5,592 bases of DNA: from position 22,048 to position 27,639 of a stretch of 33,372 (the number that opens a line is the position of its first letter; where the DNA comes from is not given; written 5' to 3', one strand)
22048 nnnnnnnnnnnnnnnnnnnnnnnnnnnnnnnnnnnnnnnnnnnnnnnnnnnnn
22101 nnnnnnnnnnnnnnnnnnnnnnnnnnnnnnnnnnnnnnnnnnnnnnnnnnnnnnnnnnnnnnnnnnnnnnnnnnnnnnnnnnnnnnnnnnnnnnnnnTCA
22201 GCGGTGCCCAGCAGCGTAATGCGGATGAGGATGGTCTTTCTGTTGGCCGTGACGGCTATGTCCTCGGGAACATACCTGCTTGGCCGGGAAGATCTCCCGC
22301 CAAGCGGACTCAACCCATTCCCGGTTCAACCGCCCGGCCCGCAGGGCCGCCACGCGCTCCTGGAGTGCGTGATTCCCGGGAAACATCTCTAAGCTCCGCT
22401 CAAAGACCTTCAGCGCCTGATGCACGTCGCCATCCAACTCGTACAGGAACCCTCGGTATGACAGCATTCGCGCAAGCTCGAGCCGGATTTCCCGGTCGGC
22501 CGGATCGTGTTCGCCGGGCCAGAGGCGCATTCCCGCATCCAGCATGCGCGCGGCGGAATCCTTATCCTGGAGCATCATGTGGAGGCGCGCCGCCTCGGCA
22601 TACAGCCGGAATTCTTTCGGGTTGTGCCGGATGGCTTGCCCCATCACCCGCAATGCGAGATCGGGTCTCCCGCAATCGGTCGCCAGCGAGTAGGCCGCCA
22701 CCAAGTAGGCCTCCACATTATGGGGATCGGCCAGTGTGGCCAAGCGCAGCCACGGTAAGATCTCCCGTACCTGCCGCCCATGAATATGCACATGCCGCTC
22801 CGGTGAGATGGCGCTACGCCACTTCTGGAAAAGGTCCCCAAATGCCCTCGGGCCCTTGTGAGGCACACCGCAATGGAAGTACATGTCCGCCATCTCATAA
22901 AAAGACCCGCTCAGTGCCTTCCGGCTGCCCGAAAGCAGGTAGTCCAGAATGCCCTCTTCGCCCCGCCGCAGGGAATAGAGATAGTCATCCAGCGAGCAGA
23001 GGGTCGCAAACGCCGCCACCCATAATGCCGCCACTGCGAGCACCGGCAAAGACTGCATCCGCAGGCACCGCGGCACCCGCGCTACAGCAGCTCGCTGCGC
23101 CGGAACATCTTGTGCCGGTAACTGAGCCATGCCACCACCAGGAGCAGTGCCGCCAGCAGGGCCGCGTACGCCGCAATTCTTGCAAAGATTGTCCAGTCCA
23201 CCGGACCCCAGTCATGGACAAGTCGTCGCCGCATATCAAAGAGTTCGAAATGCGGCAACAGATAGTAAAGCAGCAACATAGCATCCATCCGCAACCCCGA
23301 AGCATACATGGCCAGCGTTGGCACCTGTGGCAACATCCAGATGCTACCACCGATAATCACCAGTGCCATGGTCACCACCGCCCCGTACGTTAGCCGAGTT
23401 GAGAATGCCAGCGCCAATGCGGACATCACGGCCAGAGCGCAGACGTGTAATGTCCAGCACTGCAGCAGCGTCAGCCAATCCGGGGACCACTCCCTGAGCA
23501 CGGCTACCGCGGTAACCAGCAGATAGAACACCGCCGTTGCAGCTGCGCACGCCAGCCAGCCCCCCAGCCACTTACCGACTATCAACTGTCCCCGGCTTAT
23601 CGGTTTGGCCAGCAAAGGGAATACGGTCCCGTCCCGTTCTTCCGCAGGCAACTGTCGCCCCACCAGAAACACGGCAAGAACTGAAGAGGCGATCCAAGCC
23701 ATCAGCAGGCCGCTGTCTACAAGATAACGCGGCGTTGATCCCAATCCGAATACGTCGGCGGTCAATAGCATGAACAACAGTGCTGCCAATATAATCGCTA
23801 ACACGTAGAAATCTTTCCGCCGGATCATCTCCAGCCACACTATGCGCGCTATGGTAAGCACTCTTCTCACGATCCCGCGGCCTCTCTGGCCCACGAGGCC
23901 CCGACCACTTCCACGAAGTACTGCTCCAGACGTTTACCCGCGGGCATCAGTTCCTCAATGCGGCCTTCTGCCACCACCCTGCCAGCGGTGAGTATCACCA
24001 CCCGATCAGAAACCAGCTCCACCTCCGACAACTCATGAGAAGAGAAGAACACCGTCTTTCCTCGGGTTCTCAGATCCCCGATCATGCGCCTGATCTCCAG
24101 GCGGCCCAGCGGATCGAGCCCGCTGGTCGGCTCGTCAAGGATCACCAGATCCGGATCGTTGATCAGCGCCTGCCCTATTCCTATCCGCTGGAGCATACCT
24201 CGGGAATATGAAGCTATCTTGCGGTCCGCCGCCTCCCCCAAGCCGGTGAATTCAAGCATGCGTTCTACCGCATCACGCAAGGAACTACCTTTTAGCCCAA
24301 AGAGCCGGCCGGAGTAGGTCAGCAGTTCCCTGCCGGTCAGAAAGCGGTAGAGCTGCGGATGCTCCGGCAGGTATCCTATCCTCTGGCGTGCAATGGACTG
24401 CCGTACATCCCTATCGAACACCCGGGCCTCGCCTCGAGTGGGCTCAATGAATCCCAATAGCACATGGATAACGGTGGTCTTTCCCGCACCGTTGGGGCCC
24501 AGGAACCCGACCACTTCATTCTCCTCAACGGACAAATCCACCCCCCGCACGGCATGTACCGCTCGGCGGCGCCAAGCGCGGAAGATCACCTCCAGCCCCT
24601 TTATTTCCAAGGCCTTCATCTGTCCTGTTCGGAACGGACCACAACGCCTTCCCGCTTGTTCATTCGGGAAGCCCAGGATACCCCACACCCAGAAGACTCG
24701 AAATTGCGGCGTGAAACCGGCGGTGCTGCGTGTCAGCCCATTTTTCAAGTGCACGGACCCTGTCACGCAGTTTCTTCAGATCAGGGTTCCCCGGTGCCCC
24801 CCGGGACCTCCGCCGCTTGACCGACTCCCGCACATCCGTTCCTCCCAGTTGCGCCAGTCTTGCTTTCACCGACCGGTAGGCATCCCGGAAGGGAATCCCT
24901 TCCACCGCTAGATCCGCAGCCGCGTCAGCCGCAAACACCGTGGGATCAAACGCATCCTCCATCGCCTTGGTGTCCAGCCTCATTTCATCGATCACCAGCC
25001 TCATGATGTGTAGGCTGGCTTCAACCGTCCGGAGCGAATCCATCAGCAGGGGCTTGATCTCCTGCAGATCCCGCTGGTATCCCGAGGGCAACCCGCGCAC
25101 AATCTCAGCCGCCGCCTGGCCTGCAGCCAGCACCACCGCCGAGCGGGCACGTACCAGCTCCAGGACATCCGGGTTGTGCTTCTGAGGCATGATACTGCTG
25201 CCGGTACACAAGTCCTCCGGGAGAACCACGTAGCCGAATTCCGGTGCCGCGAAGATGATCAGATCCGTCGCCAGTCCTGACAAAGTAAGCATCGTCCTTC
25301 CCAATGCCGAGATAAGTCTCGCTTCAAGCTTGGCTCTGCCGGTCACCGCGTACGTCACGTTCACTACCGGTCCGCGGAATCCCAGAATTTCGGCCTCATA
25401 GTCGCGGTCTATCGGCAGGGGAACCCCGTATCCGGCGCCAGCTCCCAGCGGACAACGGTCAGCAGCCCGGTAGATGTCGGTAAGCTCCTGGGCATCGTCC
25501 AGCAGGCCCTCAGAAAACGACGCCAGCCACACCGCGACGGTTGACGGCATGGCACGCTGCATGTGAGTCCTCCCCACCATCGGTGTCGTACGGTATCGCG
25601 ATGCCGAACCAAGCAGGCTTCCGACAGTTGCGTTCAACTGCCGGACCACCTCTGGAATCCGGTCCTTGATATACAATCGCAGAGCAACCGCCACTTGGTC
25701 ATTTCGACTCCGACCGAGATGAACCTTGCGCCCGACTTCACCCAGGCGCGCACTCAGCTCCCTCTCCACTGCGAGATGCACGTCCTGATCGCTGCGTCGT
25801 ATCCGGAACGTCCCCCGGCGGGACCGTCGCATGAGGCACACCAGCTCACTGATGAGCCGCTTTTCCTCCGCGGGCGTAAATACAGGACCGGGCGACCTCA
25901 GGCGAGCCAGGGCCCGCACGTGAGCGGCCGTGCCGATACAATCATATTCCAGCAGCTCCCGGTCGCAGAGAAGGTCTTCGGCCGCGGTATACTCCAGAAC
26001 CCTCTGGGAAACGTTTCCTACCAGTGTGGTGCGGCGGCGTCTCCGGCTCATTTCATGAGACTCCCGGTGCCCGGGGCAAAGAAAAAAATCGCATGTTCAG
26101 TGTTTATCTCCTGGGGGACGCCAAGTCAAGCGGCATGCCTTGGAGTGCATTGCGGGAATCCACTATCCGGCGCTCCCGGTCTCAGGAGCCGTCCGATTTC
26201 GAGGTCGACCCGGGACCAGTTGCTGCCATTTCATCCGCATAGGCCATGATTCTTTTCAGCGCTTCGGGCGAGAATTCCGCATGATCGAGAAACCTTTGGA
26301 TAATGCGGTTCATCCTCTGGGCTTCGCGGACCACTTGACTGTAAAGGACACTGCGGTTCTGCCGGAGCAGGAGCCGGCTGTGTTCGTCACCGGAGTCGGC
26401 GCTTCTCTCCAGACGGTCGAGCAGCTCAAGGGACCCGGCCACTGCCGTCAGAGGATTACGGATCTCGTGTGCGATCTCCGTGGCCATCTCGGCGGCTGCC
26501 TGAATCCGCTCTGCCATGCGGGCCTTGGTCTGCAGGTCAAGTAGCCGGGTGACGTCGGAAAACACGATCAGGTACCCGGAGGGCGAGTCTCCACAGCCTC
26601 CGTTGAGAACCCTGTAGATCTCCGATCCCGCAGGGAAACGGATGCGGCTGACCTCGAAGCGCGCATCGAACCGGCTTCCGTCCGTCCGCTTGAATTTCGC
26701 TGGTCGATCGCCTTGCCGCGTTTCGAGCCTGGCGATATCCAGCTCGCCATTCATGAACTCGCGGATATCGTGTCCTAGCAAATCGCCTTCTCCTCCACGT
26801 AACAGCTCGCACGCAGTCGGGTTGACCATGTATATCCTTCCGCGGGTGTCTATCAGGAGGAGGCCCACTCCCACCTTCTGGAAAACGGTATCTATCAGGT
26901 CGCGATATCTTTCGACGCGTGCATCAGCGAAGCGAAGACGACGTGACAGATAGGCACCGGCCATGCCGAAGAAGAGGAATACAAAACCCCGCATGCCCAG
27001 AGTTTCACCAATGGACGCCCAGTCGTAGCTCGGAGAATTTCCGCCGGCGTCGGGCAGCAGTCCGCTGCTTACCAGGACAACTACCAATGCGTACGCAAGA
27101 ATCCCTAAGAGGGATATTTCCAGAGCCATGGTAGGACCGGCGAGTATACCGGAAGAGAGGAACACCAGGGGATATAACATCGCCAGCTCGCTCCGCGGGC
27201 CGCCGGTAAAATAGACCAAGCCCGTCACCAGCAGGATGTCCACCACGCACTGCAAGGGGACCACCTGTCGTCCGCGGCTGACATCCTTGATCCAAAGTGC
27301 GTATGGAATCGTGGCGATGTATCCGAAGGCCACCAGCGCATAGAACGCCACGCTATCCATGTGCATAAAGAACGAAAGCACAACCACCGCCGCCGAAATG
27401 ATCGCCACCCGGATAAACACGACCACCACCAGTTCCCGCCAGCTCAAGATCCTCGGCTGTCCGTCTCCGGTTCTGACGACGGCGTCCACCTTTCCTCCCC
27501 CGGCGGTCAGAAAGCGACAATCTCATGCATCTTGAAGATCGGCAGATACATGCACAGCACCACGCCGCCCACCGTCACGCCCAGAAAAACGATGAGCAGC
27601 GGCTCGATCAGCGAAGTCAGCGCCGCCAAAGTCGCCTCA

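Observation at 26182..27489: PilS-like sensor that stops after the DHp domain, with no ATP-binding domain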

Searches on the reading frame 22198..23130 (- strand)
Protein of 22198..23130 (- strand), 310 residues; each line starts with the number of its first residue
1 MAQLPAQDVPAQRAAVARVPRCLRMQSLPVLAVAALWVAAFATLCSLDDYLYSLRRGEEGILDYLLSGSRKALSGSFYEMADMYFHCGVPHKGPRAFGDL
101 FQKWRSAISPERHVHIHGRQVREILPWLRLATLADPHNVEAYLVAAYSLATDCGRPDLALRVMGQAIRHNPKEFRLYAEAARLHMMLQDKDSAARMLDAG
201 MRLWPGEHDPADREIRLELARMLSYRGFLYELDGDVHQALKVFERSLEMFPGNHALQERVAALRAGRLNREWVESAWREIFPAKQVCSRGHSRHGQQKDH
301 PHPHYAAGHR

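Call 8: search_protein_families(library=pfam, proteins=[window:22198-23130:-], max_evalue=0.001)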
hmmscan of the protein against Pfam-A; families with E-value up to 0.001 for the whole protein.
window:22198-23130:- (310 aa): 6 families
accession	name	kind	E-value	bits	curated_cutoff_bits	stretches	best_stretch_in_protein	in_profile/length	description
PF13428.12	TPR_14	-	1.1e-10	41.5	23.5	0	226-262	7-43/44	Tetratricopeptide repeat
PF14559.12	TPR_19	-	1.8e-08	35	25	1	154-200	5-51/68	Tetratricopeptide repeat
PF07719.23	TPR_2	-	5.5e-08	32.8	27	0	223-253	4-34/34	Tetratricopeptide repeat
PF13429.12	TPR_15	-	0.00016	21.6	26.2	0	138-213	144-214/280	Tetratricopeptide repeat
PF13424.12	TPR_12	-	0.00041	20.9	30.1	0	219-270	2-56/77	Tetratricopeptide repeat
PF13431.12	TPR_17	-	0.00093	19.7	24.4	0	165-192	4-31/34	Tetratricopeptide repeat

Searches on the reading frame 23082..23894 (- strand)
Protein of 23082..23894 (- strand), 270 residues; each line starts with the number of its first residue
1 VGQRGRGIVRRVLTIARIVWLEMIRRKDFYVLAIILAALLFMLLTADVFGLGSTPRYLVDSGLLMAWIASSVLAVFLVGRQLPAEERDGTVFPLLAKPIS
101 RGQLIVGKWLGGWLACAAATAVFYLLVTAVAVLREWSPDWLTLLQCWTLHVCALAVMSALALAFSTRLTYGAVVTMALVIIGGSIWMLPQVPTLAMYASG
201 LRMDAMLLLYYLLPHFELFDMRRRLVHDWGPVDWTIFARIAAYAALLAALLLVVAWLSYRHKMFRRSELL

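Call 8: search_protein_families(library=pfam, proteins=[window:23082-23894:-], max_evalue=0.001)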
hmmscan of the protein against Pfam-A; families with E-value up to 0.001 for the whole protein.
window:23082-23894:- (270 aa): 5 families
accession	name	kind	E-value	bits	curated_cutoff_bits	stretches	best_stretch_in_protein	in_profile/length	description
PF12679.13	ABC2_membrane_2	-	2.8e-08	33.8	27.2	1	24-268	12-282/283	ABC-2 family transporter protein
PF13346.12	ABC2_membrane_5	-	4.3e-06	26.9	25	1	26-191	4-163/205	ABC-2 family transporter protein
PF12730.13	ABC2_membrane_4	-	0.00021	21.7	27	1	25-181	10-174/179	ABC-2 family transporter protein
PF01061.29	ABC2_membrane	-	0.00022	21.3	26.9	1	12-193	3-189/211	ABC-2 type transporter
PF12698.13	ABC2_membrane_3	-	0.00095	18.8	31.6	1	64-257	167-347/347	ABC-2 family transporter protein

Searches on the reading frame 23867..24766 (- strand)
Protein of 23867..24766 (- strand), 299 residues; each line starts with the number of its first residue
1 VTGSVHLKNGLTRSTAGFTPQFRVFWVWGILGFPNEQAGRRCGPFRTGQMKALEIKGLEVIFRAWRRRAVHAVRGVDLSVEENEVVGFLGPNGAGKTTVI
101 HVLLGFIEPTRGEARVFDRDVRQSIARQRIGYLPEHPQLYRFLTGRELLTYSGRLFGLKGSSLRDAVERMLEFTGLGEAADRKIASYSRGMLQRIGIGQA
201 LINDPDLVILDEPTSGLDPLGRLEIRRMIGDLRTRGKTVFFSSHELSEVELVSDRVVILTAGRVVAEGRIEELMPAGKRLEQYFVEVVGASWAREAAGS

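Call 8: search_protein_families(library=pfam, proteins=[window:23867-24766:-], max_evalue=0.001)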
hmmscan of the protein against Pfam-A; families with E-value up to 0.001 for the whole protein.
window:23867-24766:- (299 aa): 2 families
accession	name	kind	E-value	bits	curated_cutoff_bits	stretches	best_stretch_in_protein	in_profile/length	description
PF00005.33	ABC_tran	-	1.7e-29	103.6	25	1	74-215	2-137/137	ABC transporter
PF13304.12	AAA_21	-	7.8e-11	43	27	1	122-248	168-302/304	AAA domain, putative AbiEii toxin, Type IV TA system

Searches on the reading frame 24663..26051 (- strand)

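Call 4: search_protein_families(library=pfam, proteins=[window:24663-26051:-], max_evalue=1)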
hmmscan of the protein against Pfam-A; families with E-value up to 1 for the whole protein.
window:24663-26051:- (463 aa): 3 families
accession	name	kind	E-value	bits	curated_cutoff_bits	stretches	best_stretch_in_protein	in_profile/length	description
PF00206.25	Lyase_1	-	4.7e-45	154.8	27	1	67-307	54-310/312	Lyase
PF14698.11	ASL_C2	-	0.031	15.2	27.3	1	374-396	4-26/69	Argininosuccinate lyase C-terminal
PF20575.4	HTH_63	-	0.12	12.4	23.9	1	406-450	45-89/148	Helix-turn-helix domain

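Call 84: search_protein_families(library=ncbifam, proteins=[window:24663-26051:-], max_evalue=0.00001)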
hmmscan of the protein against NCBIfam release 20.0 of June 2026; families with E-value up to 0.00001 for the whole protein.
window:24663-26051:- (463 aa): 18 families
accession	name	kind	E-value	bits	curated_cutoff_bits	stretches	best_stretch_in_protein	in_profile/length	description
TIGR00838.1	argH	equivalog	1.8e-97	327.2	279.5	1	11-395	7-386/455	argininosuccinate lyase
NF008964.0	PRK12308.1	equivalog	6.6e-69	232.9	657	1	26-396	22-389/624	argininosuccinate lyase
NF002563.0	PRK02186.1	subfamily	4.6e-53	180.7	625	1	74-402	473-804/890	argininosuccinate lyase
NF005000.0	PRK06389.1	equivalog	3.6e-44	151.5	388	1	19-395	17-379/434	argininosuccinate lyase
NF052535.1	CoM_syn_XcbC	exception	9.9e-40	136.7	575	1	15-401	17-396/495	2-phosphosulfolactate phosphatase XcbC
NF005218.0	PRK06705.1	equivalog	1.9e-24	86.3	883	1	105-395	105-397/502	argininosuccinate lyase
TIGR00928.1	purB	equivalog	8.5e-22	77.5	326.2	1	93-397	74-383/436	adenylosuccinate lyase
TIGR02426.1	protocat_pcaB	equivalog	2.8e-20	72.5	355.75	1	96-327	78-305/338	3-carboxy-cis,cis-muconate cycloisomerase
NF006500.1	PRK08937.2-4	subfamily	4.4e-15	55.4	626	1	105-312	96-304/448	adenylosuccinate lyase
NF008909.0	PRK12273.1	subfamily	1.9e-14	53.4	510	1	110-340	137-371/474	aspartate ammonia-lyase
NF006554.0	PRK09053.1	equivalog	3.3e-14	52.5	595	1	98-371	91-365/453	3-carboxy-cis,cis-muconate cycloisomerase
TIGR00839.1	aspA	equivalog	2.3e-11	43.3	681.2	1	110-307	132-337/468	aspartate ammonia-lyase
NF052536.2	CoM_syn_XcbD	exception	1.4e-10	40.5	600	1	122-369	113-361/443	3-sulfopropionylcysteine synthase XcbD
NF006764.0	PRK09285.1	equivalog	7.7e-10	37.7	446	1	101-192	108-200/456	adenylosuccinate lyase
NF004631.0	PRK05975.1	equivalog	6e-09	35.4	371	1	97-299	88-287/352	3-carboxy-cis,cis-muconate cycloisomerase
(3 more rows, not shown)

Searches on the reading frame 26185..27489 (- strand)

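Call 4: search_protein_families(library=pfam, proteins=[window:26185-27489:-], max_evalue=1)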
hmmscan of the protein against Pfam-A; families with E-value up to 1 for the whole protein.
window:26185-27489:- (435 aa): 8 families
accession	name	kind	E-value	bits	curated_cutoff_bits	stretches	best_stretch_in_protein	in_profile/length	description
PF00512.31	HisKA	-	4.9e-11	43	26.9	1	333-402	3-59/66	His Kinase A (phospho-acceptor) domain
PF25323.1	6TM_PilS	-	2.7e-06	27.6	27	1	15-145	7-148/189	PilS-like transmembrane domain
PF13426.13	PAS_9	-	6.7e-06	26.8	27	1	208-286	2-87/103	PAS domain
PF00989.32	PAS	-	8.4e-05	23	22.6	1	198-289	6-102/113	PAS fold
PF13188.13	PAS_8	-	0.00049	20.4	21.8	1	200-246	4-51/65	PAS domain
PF08448.16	PAS_4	-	0.003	18.2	23.1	1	205-257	3-54/110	PAS fold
PF24820.1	Diguanyl_cycl_sensor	-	0.013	15.9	28.1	1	209-247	8-46/109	Diguanylate cyclase-like sensor domain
PF19315.5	MC_hydratase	-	0.23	11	26.5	1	300-358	258-315/353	Mesaconyl-CoA hydratase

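Call 84: search_protein_families(library=ncbifam, proteins=[window:26185-27489:-], max_evalue=0.00001)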
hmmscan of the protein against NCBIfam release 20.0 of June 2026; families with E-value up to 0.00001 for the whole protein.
window:26185-27489:- (435 aa): 7 families
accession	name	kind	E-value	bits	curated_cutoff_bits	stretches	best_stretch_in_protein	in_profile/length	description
NF008468.0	PRK11360.1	equivalog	5.4e-18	64.7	646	1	192-405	263-456/616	two-component system sensor histidine kinase AtoS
NF046044.1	PnpS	equivalog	2.1e-08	33.6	400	1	181-402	39-229/390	two-component system histidine kinase PnpS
TIGR02966.1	phoR_proteo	equivalog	1.5e-07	30.8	334.2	1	199-402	8-173/333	phosphate regulon sensor histidine kinase PhoR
NF033092.0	HK_WalK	equivalog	4.2e-07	28.9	725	1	179-358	240-398/594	cell wall metabolism sensor histidine kinase WalK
NF052574.1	HisKinEspCMyxo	equivalog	1e-06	27.2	1200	1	54-359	147-444/785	serine histidine kinase EspC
NF006800.0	PRK09303.1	equivalog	1.6e-06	27.3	342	1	320-412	139-225/383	histidine kinase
NF058527.1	HistKinChvGCaul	equivalog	2.1e-06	26.7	740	1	311-364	286-338/535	two-component sensor histidine kinase ChvG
